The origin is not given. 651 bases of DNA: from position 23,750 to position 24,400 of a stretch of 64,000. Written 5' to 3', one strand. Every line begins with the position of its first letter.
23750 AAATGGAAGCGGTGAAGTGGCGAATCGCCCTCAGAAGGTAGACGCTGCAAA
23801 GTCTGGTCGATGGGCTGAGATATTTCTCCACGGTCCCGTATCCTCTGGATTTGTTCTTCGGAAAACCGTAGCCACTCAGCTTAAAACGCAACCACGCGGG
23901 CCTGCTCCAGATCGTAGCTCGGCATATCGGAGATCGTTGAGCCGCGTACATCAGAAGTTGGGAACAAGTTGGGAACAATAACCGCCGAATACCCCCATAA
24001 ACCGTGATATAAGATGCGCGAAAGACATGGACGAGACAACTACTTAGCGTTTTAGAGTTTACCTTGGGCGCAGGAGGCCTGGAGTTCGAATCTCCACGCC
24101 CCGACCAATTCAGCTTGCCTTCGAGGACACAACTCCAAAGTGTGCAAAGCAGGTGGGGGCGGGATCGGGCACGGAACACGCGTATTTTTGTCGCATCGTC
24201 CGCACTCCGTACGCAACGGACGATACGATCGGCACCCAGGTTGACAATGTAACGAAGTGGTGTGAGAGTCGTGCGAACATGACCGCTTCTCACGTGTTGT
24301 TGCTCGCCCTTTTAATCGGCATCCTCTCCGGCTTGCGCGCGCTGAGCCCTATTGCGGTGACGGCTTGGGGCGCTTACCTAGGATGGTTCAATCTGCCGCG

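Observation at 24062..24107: Orphan 3' half of tRNA-Pro(UGG), broken at the anticodon loop: footprint of integrase-mediated insertion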

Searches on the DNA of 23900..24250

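Call 4: search_rna_families(source=window, start=23900, end=24250, threshold=evalue, max_evalue=10, show_alignments=3)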
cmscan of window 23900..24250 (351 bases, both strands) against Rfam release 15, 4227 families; matches with E-value up to 10: 3.
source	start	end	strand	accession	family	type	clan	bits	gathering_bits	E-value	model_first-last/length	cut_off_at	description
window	24078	24177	-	RF02272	Vax2os1_3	Gene; lncRNA;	-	12.5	50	2.2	1-199/199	no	Vax2os1 conserved region 3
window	24079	24144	+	RF01550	TB8Cs3H1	Gene; snRNA; snoRNA; HACA-box;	-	12.3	45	8.3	1-63/63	no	Trypanosomatid snoRNA TB8Cs3H1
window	24079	24096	+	RF00023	tmRNA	Gene;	CL00001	6.2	47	1.6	346-363/374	no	transfer-messenger RNA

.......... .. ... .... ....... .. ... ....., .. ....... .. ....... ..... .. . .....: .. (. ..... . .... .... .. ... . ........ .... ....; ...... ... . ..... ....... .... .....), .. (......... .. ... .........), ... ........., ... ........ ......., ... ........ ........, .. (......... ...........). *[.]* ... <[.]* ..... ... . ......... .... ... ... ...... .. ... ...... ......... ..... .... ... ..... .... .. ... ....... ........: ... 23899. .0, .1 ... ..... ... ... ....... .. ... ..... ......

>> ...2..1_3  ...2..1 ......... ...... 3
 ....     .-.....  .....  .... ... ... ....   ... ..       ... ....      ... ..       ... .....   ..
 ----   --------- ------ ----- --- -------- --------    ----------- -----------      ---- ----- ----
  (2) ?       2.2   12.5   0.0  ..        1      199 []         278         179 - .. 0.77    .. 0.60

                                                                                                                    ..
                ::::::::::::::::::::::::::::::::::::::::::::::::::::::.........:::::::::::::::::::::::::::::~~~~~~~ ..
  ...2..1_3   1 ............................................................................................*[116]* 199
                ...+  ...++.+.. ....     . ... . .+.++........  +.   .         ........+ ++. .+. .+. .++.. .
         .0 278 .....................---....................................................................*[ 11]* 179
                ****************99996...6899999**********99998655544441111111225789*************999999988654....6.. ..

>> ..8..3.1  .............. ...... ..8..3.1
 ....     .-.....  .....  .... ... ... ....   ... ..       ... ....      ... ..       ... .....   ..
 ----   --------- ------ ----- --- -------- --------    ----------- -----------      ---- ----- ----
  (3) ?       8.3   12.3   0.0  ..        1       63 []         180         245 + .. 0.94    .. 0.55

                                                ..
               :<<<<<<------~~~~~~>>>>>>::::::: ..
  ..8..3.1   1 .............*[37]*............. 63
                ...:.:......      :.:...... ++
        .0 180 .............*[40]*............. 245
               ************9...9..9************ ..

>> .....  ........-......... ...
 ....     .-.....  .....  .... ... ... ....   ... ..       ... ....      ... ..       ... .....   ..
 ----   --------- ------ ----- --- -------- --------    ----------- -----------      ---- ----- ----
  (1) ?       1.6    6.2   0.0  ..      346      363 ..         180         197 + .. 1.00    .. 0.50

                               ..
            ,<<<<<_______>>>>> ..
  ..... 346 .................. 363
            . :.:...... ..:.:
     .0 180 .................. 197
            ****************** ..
